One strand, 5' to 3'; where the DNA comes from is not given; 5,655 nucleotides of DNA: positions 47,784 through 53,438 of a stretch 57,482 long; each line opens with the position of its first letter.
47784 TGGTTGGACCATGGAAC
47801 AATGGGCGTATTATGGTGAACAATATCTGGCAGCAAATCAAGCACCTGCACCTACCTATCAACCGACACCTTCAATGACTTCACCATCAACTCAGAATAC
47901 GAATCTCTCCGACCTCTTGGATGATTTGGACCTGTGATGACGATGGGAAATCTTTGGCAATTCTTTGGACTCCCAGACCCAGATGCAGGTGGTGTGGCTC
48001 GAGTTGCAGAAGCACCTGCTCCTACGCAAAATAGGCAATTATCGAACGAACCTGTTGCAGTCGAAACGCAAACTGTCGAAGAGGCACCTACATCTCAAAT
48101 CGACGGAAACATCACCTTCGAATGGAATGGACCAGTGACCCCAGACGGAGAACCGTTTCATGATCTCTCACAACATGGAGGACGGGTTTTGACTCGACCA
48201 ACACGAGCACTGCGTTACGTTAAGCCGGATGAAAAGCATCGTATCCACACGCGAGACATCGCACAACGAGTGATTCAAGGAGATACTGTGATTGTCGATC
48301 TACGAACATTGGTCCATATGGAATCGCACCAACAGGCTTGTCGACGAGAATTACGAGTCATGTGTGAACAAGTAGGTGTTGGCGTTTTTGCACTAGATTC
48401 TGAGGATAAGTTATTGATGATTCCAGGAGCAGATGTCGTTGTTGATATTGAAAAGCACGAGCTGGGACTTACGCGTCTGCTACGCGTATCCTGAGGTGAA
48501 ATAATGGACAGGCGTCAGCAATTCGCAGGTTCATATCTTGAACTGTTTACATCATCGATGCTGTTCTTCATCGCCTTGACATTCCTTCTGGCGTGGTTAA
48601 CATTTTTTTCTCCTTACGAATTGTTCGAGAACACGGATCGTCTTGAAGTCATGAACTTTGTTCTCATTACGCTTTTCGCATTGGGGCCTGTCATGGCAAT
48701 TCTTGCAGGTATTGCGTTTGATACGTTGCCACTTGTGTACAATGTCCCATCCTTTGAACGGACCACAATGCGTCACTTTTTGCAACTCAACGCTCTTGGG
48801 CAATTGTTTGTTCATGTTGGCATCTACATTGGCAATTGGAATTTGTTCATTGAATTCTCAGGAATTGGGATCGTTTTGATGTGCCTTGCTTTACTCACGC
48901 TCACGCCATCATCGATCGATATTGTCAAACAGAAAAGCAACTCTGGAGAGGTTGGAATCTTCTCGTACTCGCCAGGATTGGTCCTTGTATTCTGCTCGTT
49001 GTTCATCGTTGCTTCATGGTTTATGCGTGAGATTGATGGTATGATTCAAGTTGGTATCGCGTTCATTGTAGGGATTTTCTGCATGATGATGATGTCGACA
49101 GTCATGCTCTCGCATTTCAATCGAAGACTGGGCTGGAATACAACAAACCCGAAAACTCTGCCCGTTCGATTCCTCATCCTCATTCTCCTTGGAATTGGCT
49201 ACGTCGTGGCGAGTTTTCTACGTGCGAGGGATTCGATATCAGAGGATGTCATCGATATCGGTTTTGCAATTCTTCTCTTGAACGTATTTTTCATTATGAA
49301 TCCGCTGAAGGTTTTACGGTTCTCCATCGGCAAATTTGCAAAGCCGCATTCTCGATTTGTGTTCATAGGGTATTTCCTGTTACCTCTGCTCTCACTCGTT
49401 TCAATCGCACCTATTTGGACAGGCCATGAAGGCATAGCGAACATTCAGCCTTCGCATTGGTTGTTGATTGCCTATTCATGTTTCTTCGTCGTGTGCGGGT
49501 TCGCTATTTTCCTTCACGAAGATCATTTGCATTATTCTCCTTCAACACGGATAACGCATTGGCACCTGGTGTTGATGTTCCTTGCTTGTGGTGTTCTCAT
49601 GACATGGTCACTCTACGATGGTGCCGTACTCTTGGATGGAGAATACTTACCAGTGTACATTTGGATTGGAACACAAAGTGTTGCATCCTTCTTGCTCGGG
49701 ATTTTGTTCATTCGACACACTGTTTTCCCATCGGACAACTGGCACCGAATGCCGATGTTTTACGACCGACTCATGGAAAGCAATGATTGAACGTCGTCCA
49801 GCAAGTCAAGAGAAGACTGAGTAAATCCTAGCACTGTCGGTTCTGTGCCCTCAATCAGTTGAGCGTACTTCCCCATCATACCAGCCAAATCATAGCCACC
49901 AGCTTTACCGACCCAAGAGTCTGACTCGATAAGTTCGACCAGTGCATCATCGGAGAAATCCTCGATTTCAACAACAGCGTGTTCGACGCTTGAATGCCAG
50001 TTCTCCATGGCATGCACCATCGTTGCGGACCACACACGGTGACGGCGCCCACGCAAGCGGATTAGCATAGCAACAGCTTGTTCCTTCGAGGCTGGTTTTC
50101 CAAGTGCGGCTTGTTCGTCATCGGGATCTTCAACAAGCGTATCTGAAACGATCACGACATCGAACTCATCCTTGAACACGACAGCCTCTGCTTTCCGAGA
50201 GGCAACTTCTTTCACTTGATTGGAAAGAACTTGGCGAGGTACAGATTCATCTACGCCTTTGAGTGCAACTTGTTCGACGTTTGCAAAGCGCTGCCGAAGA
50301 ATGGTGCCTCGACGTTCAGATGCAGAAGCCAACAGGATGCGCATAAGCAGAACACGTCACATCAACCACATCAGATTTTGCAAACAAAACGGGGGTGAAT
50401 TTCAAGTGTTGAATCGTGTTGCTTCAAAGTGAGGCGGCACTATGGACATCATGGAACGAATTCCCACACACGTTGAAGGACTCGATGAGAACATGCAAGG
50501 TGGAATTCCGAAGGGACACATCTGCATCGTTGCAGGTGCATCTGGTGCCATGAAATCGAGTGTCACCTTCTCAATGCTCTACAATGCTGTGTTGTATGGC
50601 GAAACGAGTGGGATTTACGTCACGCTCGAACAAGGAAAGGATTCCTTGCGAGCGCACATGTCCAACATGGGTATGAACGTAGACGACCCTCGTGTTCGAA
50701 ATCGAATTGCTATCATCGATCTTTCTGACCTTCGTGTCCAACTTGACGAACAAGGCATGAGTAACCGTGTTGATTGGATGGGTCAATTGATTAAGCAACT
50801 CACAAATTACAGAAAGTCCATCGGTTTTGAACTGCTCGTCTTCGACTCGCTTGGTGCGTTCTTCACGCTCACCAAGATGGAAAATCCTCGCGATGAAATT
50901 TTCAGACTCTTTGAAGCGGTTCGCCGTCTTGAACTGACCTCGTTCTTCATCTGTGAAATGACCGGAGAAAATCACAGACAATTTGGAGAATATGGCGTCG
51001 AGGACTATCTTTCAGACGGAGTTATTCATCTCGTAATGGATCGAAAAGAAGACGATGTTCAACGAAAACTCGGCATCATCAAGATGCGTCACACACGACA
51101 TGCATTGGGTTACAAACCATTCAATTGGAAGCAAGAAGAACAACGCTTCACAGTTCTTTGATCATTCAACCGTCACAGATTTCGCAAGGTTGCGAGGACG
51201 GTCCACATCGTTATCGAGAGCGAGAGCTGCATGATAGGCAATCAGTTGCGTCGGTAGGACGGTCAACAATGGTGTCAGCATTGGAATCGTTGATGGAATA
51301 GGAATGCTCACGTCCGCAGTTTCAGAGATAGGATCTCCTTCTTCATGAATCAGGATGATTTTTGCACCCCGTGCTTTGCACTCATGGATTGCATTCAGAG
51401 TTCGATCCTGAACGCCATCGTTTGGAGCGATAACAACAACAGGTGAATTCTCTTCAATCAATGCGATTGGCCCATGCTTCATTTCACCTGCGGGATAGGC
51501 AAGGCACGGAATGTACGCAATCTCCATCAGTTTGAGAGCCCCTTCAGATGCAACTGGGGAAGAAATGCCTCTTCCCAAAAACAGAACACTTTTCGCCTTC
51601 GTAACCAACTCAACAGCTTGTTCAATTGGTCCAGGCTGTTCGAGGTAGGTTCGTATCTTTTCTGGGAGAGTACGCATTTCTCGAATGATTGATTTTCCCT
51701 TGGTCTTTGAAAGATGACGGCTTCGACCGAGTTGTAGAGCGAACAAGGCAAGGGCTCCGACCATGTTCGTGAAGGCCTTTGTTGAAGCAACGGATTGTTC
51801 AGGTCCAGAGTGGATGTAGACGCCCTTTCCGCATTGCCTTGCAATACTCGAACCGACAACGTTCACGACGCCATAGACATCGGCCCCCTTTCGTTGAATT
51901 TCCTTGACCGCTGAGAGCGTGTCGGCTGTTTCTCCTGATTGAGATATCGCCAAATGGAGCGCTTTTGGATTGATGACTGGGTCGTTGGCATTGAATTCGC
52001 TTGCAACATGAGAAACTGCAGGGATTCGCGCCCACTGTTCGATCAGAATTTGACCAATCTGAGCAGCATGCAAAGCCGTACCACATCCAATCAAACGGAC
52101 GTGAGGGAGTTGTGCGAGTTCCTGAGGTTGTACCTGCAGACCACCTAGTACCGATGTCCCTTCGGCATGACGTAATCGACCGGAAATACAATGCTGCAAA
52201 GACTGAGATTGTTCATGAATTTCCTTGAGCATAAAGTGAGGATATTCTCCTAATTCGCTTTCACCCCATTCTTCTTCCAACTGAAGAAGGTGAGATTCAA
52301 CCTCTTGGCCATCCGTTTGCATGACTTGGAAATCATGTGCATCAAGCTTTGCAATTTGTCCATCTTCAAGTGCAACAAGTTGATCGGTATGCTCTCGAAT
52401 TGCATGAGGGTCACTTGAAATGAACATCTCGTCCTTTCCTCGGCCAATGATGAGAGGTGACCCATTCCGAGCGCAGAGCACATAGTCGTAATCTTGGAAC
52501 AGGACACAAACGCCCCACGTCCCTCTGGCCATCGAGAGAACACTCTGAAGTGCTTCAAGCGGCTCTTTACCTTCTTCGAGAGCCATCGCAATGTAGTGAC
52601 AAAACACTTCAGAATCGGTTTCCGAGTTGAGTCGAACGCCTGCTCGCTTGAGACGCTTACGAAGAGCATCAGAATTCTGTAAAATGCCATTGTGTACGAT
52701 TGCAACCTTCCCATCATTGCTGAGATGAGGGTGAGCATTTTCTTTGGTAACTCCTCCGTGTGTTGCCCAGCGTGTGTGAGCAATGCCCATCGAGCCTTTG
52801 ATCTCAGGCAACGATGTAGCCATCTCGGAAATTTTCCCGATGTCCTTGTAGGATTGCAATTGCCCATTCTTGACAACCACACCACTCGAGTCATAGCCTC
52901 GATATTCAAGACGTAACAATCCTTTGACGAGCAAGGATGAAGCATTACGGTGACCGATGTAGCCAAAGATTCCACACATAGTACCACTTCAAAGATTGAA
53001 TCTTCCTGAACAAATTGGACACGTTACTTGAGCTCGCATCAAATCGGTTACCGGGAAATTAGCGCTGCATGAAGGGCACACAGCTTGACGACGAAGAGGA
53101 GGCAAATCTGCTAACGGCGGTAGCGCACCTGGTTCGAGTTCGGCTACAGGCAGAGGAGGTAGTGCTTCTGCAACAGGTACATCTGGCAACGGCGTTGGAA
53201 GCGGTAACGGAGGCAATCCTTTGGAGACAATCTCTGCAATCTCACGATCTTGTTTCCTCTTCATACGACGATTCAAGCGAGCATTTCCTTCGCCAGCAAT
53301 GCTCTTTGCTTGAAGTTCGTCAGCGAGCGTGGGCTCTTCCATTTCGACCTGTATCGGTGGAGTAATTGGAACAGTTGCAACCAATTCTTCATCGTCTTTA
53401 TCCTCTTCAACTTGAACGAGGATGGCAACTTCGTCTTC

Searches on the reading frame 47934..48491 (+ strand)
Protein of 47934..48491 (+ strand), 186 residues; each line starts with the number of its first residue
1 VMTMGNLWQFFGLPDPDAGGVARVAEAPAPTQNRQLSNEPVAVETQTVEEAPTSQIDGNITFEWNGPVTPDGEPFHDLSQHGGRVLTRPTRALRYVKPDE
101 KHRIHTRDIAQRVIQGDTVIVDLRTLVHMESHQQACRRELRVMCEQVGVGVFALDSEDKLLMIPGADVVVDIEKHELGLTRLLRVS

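Call 4: search_protein_families(library=pfam, proteins=[window:47934-48491:+], max_evalue=0.01)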
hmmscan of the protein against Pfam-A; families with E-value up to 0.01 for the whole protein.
window:47934-48491:+ (186 aa): 0 families

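Call 23: search_protein_families(library=ncbifam, proteins=[window:47934-48491:+], max_evalue=1)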
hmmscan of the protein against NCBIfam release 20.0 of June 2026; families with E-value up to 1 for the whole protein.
window:47934-48491:+ (186 aa): 2 families
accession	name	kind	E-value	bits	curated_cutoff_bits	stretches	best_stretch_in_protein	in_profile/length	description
NF033179.1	TnsA_like_Actin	subfamily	0.0026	17.3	110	1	84-151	62-127/212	TnsA-like heteromeric transposase endonuclease subunit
NF008154.0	PRK10906.1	equivalog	0.0026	17.1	331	1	94-168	71-144/252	DeoR/GlpR family transcriptional regulator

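Call 31: search_solved_structures(query=window:47934-48491:+, max_evalue=10, show_alignments=2)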
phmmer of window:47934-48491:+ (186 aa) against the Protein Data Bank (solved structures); distinct sequences matched with E-value up to 10: 0.

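Call 32: search_protein_families(library=pfam, proteins=[window:47934-48491:+], max_evalue=10)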
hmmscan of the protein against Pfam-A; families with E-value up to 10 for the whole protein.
window:47934-48491:+ (186 aa): 1 family
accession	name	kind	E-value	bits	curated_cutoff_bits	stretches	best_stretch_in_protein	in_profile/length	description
PF10396.14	TrmE_N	-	0.18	12.4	29.8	1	39-88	39-89/117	GTP-binding protein TrmE N-terminus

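Call 36: find_homologous_proteins(query=window:47934-48491:+, max_evalue=0.001)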
Query window:47934-48491:+ (186 aa): 401 proteins with E <= 0.001 among 680 candidates; the best 120 are listed.
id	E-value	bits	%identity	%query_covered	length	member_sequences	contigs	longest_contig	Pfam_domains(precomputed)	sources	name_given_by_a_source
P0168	6.4e-107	373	90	99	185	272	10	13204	-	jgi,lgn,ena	-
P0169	7.5e-105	366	88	99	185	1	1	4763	-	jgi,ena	-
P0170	1.1e-100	353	86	99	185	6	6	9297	-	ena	-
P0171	1.1e-98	346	85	99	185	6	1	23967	-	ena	-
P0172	1.5e-97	343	85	98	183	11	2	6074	-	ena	-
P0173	2.1e-97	342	84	98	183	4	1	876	-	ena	-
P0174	3.9e-87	309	77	98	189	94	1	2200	-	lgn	-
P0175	1.2e-86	307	77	98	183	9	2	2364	-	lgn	-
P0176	6.4e-85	301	75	99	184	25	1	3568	-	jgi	jgi:hypothetical protein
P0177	7.3e-84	298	74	99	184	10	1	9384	-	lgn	-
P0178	5.6e-83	295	76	99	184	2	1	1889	-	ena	-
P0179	7.4e-82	291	74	98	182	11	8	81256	-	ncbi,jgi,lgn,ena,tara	tara:strand:- start:4242 stop:4790 length:549 start_codon:yes stop_codon:yes gene_type:complete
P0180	4.0e-81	289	74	99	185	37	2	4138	-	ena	-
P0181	6.2e-81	288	75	98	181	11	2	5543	-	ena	-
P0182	7.1e-81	288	74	98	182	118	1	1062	-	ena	-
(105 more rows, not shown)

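Call 49: predict_structure(alignment_id=A4)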
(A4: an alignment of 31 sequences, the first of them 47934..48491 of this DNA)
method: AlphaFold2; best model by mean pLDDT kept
length: 186 residues; sequences in the alignment: 31
mean_pLDDT: 62.1   pTM: 0.40
mean pLDDT of the five models: 62.1, 61.9, 60.5, 55.9, 51.0
residues with pLDDT >= 90: 0; 70-90: 71; 50-70: 64; < 50: 51
segments of 3 or more residues with pLDDT < 50: 1-3, 23-47, 51-55, 168-176, 184-186
pLDDT, mean of each block of 10 residues (from residue 1): 55 56 41 42 48 49 68 64 54 82 81 83 73 77 76 70 62 45 45
secondary structure, 60 per line:
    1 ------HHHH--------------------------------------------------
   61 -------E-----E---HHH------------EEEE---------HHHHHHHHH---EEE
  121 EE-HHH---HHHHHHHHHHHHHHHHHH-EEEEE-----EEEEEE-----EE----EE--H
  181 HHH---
elements in order: H7-10 E93-96 H106-114 E118-122 H130-147 E149-153 E159-164 H180-183

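Call 53: fold_search(model_id=the predicted structure, library=pdb)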
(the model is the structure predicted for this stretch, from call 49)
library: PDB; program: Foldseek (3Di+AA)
matches with E <= 10: 310; with E <= 0.001: 4
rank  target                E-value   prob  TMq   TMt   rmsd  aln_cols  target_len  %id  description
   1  3zie_A                2.9e-04  1.00  0.34  0.71   2.4        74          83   20  SepF-like protein from Archaeoglobus fulgidus (released 2013-11-20)
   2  3zie_D                3.8e-04  1.00  0.35  0.72   3.5        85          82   21  SepF-like protein from Archaeoglobus fulgidus (released 2013-11-20)
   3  3zie_F                6.9e-04  1.00  0.36  0.73   3.2        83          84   22  SepF-like protein from Archaeoglobus fulgidus (released 2013-11-20)
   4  3zie_B                7.8e-04  1.00  0.35  0.71   3.4        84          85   21  SepF-like protein from Archaeoglobus fulgidus (released 2013-11-20)
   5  8hzt_MODEL_1_A        6.7e-03  1.00  0.34  0.72   3.2        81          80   16  Bacillus subtilis SepF protein assembly (G137N mutant) (released 2024-02-14)
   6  3zih_B                6.7e-03  1.00  0.31  0.67   3.0        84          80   17  Bacillus subtilis SepF, C-terminal domain (released 2013-11-27)
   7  6scq_A                7.1e-03  1.00  0.31  0.70   3.2        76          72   16  Cell Division Protein SepF in complex with C-terminal domain of FtsZ (released 2020-03-11)
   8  6scs_A                7.6e-03  1.00  0.31  0.76   2.1        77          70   16  Cell Division Protein SepF in complex with C-terminal domain of FtsZ (released 2020-03-11)
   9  3zig_B                8.7e-03  1.00  0.34  0.70   2.5        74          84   15  SepF-like protein from Pyrococcus furiosus (released 2013-11-27)
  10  3zig_A                9.9e-03  1.00  0.34  0.72   2.5        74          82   15  SepF-like protein from Pyrococcus furiosus (released 2013-11-27)
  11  3zii                  9.9e-03  1.00  0.34  0.70   2.9        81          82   17  Bacillus subtilis SepF G109K, C-terminal domain (released 2013-11-27)
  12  3zih_A                9.9e-03  1.00  0.31  0.65   3.5        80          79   18  Bacillus subtilis SepF, C-terminal domain (released 2013-11-27)
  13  6scp_A                1.2e-02  1.00  0.32  0.63   2.0        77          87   16  Cell Division Protein SepF in complex with C-terminal domain of FtsZ (released 2020-03-11)
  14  6sat_B                1.5e-02  1.00  0.33  0.65   3.2        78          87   14  Cell Division Protein SepF in complex with C-terminal domain of FtsZ (released 2020-03-11)
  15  3p04_A                1.7e-02  1.00  0.31  0.67   4.3        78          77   14  Crystal Structure of the BCR protein from Corynebacterium glutamicum. Northeast Structural Genomics Consortium Target  (released 2010-10-13)
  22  6scq_B                5.3e-02  1.00  0.28  0.69   1.7        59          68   17  Cell Division Protein SepF in complex with C-terminal domain of FtsZ (released 2020-03-11)
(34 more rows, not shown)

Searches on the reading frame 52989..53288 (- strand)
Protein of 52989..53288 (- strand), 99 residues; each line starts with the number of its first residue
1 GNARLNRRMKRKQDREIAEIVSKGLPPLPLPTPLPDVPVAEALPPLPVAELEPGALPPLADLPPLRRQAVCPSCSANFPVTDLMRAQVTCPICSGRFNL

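Call 47: search_protein_families(library=pfam, proteins=[window:52989-53288:-], max_evalue=10)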
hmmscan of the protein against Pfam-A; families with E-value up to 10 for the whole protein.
window:52989-53288:- (99 aa): 17 families
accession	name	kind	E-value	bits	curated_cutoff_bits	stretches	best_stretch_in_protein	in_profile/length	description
PF24441.1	DUF7560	-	0.0018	18.4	27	1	70-94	7-34/44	Family of unknown function (DUF7560)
PF13717.11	Zn_ribbon_4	-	0.0079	16.5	30.3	1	70-97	4-35/36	zinc-ribbon domain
PF08271.17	Zn_Ribbon_TF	-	0.011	15.8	29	1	70-95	2-26/43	TFIIB zinc-binding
PF14369.11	Zn_ribbon_19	-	0.013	16.1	30.8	2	85-97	19-31/35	zinc-ribbon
PF21276.3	ZNF512_C2HC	-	0.019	15.1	27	2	66-76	11-21/38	Zinc finger protein 512, C2HC zinc finger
PF25206.1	DUF7836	-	0.024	14.9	26.7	1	60-87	22-49/59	Domain of unknown function (DUF7836)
PF23475.1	zf-Tbcl_FmdE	-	0.024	14.5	23.2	1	69-82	8-21/35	FmdE treble clef zinc finger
PF18439.7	zf_UBZ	-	0.092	12.9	25.6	1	70-83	4-17/32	Ubiquitin-Binding Zinc Finger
PF13894.12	zf-C2H2_4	-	0.094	13.9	27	0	89-98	2-11/24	C2H2-type zinc finger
PF13465.12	zf-H2C2_2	-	0.13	13.1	40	0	87-98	14-25/26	Zinc-finger double domain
PF01155.25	HypA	-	0.13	12.7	28.9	1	67-95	69-94/112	Hydrogenase/urease nickel incorporation, metallochaperone, hypA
PF18112.7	Zn-C2H2_12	-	0.15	12.9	23.2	1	89-97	2-10/27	Autophagy receptor zinc finger-C2H2 domain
PF22747.2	Zn_ribbon_DUF2089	-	0.21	12.1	27.6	0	71-83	1-13/32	DUF2089 zinc ribbon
PF05605.18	zf-Di19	-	0.25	12.1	27.5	0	71-95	5-39/54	Drought induced 19 protein (Di19), zinc-binding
PF09538.15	FYDLN_acid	-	0.27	12.4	23.9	1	70-97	11-36/105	Protein of unknown function (FYDLN_acid)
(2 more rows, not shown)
